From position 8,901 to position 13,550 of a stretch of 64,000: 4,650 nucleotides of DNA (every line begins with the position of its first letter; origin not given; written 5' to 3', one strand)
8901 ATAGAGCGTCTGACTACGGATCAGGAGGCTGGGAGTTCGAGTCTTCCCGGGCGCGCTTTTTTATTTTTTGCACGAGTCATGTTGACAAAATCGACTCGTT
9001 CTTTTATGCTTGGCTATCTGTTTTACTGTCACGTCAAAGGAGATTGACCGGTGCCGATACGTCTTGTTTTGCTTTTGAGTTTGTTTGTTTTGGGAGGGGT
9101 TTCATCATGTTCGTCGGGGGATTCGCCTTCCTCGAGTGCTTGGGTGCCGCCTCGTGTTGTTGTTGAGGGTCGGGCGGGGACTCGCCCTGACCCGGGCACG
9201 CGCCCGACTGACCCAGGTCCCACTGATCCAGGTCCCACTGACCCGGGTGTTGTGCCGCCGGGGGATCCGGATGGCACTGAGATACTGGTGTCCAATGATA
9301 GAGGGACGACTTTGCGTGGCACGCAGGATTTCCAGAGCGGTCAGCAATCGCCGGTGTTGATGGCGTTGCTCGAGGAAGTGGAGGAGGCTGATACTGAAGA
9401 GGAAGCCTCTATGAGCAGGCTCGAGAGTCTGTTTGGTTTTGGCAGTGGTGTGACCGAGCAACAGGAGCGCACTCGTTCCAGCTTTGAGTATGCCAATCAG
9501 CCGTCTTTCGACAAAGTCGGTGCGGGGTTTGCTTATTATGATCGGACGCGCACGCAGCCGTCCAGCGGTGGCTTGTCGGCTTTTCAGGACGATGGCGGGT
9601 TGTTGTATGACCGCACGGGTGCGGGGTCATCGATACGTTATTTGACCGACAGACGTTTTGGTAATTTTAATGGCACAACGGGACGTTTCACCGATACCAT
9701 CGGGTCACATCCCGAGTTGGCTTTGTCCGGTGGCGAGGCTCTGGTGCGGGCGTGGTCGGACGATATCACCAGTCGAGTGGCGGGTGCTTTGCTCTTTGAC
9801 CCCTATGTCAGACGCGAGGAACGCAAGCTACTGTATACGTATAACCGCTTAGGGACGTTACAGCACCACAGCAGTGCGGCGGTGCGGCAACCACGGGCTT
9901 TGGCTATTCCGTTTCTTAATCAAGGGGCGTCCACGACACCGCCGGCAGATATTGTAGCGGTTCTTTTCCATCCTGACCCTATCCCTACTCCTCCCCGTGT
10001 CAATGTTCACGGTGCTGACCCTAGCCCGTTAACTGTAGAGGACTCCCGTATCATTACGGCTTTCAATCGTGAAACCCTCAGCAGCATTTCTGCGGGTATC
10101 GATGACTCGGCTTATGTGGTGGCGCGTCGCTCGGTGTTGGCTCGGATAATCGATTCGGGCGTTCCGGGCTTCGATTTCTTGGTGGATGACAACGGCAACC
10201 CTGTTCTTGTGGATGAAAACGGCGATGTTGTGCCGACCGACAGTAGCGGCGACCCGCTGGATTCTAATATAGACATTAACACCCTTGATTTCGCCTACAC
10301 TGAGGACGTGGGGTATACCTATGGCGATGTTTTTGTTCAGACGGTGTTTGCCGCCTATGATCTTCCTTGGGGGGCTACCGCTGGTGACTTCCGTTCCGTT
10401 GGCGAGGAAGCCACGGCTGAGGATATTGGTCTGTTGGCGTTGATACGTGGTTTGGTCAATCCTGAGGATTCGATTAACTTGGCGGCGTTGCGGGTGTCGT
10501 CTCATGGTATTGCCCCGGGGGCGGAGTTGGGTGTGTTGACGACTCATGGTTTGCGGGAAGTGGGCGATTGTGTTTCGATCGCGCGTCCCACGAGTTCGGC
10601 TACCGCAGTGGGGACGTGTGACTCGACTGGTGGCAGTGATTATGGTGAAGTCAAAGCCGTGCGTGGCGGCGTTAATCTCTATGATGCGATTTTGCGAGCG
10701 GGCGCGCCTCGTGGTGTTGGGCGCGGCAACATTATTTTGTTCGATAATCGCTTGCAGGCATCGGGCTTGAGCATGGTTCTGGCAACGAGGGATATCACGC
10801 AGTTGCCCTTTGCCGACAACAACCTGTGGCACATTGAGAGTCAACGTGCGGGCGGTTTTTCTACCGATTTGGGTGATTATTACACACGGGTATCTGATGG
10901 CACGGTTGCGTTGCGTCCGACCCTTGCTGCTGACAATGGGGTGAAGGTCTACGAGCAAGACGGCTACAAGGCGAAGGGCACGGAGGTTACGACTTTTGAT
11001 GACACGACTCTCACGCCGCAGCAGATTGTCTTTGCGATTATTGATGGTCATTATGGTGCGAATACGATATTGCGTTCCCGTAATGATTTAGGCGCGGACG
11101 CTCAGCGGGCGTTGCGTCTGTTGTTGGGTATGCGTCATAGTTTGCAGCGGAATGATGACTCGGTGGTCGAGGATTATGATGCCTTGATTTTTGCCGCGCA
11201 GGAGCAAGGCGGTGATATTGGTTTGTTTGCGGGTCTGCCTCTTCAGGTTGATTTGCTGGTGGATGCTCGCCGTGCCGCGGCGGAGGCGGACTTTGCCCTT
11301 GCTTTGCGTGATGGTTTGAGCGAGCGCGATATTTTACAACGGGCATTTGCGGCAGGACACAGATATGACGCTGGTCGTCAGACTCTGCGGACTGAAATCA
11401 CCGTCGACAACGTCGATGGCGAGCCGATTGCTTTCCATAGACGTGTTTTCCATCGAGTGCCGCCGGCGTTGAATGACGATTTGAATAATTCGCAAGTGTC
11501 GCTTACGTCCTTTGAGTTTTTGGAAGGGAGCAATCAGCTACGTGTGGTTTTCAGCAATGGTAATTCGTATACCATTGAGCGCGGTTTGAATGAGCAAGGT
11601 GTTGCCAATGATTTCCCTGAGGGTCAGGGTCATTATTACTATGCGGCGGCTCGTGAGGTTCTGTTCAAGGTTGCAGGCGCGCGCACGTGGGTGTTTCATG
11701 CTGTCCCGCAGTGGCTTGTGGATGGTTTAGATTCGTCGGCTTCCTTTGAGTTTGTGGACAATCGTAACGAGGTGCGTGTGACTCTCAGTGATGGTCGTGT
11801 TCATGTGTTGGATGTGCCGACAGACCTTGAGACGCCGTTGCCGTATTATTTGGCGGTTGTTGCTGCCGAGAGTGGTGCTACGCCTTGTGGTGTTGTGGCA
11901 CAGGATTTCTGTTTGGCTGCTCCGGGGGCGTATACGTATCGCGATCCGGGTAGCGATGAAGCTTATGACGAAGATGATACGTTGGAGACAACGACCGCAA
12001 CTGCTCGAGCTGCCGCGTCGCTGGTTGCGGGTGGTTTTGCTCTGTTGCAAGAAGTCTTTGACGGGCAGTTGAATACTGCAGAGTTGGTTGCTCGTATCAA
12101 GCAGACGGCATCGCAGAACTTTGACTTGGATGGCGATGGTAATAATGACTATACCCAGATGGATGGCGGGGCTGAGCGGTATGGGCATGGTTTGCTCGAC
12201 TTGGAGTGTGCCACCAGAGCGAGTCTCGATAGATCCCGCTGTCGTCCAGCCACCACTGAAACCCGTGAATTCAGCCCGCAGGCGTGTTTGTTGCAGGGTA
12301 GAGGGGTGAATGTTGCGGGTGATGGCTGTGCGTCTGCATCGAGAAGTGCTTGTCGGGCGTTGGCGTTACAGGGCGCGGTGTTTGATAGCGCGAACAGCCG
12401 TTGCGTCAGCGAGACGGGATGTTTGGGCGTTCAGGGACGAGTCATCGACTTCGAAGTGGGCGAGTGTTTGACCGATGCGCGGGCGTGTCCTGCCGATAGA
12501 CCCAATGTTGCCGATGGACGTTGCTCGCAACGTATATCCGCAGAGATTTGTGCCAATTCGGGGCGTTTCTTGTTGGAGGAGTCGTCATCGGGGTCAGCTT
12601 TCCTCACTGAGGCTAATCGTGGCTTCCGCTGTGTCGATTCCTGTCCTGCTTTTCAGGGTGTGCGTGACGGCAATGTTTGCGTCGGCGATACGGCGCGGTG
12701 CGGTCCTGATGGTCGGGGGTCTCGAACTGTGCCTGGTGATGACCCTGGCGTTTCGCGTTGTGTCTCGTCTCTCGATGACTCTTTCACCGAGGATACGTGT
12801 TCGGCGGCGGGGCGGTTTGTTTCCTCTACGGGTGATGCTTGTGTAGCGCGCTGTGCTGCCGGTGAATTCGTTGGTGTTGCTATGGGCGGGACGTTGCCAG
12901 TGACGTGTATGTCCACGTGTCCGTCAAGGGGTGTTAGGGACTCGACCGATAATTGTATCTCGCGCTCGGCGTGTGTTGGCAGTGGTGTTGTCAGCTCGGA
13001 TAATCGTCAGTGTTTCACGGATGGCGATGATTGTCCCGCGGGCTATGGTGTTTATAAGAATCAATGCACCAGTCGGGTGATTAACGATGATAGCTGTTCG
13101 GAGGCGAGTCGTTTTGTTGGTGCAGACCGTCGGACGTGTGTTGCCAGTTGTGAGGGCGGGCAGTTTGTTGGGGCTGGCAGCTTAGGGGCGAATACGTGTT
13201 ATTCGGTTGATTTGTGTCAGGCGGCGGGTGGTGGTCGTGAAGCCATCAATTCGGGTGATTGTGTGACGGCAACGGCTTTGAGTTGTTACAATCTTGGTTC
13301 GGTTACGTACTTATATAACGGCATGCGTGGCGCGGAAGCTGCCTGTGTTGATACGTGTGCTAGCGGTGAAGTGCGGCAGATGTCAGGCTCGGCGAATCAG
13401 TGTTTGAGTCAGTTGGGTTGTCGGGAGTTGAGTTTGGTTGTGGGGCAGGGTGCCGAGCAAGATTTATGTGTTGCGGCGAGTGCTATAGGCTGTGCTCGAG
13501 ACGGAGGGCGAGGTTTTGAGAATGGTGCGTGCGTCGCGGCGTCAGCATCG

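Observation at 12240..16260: Long array of six-cysteine ~50-aa repeats inside the first giant gene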

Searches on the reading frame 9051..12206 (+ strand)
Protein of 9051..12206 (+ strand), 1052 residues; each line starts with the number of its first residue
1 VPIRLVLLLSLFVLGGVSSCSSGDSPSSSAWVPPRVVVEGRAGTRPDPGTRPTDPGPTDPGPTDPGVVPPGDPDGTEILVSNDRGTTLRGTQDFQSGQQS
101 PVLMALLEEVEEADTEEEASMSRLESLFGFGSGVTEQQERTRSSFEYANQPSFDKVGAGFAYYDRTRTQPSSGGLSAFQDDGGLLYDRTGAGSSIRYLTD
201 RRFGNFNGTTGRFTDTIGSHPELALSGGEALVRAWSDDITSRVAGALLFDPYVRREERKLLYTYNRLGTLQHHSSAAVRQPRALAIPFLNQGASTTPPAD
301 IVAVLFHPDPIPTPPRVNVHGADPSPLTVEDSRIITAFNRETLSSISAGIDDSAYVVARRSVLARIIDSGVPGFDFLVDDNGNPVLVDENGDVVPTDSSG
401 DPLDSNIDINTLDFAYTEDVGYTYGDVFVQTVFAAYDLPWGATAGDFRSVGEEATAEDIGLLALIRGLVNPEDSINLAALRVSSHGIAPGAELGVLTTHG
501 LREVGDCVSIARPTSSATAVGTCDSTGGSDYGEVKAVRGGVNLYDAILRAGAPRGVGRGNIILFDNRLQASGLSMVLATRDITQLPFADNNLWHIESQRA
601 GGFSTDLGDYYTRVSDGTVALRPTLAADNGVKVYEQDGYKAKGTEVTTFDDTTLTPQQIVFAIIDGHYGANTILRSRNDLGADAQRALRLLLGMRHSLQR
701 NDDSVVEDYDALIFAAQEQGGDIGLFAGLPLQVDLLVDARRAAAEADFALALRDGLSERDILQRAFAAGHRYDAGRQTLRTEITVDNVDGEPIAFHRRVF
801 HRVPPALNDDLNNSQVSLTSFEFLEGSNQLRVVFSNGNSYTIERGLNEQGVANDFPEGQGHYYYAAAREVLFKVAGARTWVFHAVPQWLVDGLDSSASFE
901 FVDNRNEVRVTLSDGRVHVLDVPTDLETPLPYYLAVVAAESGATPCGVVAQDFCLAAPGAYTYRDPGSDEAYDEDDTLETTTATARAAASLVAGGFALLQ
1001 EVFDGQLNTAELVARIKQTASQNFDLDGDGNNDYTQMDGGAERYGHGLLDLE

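Call 10: search_protein_families(library=pfam, proteins=[window:9051-12206:+], max_evalue=10)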
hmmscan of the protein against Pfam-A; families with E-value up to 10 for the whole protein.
window:9051-12206:+ (1052 aa): 1 family
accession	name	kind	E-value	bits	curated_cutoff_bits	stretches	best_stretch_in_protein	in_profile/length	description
PF00082.27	Peptidase_S8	-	0.021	14.6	21.8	1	950-1047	200-288/288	Subtilase family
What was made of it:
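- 9348..12206 (+): Module 1 of gene 1: long, insert-bearing subtilase-like module. Pfam Peptidase_S8 E 0.021, below the cut-off (call 10).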

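Call 11: search_protein_families(library=ncbifam, proteins=[window:9051-12206:+], max_evalue=1)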
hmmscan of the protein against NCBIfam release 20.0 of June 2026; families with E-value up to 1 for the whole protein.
window:9051-12206:+ (1052 aa): 3 families
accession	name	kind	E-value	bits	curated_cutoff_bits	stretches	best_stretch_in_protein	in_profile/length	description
NF053806.1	lanmdlnLanM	equivalog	0.069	13.2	135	1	973-1033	36-91/132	lanmodulin LanM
NF045819.1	PeroxynitIsom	equivalog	0.11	12.2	225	1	120-182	8-69/160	peroxynitrite isomerase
TIGR00520.1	asnASE_II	subfamily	0.16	10.8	314.3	1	538-570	150-182/352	type II asparaginase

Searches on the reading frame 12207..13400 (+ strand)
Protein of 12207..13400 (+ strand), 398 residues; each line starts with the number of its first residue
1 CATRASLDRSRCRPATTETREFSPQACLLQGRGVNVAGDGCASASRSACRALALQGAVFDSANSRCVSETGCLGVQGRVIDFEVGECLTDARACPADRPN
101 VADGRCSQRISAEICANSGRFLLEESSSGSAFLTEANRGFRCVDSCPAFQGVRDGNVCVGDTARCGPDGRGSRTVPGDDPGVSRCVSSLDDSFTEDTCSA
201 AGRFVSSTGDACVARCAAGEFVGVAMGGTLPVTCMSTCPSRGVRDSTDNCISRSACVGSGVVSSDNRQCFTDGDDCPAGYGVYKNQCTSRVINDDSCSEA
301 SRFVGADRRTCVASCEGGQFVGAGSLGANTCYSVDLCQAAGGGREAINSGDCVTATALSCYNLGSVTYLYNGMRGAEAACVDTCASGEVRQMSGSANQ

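Call 10: search_protein_families(library=pfam, proteins=[window:12207-13400:+], max_evalue=10)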
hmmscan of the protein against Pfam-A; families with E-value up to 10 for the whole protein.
window:12207-13400:+ (398 aa): 1 family
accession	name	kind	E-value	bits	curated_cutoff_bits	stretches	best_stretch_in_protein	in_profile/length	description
PF12798.12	Fer4_3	-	7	8.2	27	0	140-147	5-12/15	4Fe-4S binding domain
